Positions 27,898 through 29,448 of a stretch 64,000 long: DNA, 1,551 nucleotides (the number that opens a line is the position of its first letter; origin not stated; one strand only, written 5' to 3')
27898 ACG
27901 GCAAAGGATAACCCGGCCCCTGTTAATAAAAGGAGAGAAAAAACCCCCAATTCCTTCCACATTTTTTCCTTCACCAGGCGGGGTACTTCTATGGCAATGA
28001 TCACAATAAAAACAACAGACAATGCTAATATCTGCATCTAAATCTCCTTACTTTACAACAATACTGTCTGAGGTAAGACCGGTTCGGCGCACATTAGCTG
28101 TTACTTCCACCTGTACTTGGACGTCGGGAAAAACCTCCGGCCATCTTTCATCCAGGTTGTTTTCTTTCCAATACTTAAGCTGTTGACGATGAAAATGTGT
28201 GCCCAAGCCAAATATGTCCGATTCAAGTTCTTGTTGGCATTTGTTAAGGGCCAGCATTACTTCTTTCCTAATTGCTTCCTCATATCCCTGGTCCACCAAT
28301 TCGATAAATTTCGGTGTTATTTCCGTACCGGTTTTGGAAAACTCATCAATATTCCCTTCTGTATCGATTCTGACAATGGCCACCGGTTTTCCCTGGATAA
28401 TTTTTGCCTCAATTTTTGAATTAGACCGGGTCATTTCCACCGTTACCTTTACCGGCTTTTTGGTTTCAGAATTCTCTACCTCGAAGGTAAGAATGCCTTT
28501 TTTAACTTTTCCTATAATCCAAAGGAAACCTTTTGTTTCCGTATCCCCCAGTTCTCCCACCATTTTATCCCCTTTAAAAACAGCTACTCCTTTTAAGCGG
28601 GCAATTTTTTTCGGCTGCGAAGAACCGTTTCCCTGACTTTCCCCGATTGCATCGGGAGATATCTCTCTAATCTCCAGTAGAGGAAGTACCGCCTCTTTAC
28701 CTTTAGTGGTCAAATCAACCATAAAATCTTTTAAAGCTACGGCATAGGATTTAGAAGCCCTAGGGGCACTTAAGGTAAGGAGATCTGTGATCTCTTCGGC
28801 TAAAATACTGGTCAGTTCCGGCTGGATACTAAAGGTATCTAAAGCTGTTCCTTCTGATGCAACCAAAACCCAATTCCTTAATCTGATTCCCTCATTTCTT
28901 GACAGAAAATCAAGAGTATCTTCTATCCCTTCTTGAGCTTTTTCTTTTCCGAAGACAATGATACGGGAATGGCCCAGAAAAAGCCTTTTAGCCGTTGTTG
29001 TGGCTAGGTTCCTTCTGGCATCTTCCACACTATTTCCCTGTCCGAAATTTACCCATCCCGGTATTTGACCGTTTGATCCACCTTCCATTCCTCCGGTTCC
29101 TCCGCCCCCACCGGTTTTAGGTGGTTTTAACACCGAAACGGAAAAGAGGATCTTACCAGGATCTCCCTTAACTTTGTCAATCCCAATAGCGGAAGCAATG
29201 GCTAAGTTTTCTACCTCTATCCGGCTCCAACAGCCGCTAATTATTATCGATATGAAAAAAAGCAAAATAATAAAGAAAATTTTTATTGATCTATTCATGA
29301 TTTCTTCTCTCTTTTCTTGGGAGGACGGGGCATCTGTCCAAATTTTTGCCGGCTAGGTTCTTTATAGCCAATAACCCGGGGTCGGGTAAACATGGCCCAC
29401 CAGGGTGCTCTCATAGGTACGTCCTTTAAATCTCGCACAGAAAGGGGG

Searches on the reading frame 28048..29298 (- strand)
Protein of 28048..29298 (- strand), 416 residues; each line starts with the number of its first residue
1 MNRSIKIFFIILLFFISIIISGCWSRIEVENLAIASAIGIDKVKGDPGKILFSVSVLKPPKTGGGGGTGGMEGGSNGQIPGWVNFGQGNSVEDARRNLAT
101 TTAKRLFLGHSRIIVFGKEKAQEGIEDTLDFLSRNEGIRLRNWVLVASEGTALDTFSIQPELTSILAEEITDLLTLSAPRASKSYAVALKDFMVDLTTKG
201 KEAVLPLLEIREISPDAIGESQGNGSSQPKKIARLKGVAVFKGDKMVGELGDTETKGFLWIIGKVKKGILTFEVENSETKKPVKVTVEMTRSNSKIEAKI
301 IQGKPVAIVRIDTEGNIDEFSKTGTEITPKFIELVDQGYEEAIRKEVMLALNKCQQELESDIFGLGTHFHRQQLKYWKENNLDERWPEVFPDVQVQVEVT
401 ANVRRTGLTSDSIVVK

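Call 5: search_protein_families(library=pfam, proteins=[window:28048-29298:-])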
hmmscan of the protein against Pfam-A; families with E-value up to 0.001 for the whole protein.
window:28048-29298:- (416 aa): 2 families
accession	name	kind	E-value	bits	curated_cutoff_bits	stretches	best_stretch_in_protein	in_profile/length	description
PF05504.16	Spore_GerAC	-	6.1e-45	153.8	23.6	1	236-407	1-167/167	Spore germination B3/ GerAC like, C-terminal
PF25198.1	Spore_GerAC_N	-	2e-40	138.9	27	1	26-210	2-176/176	Spore germination protein N-terminal domain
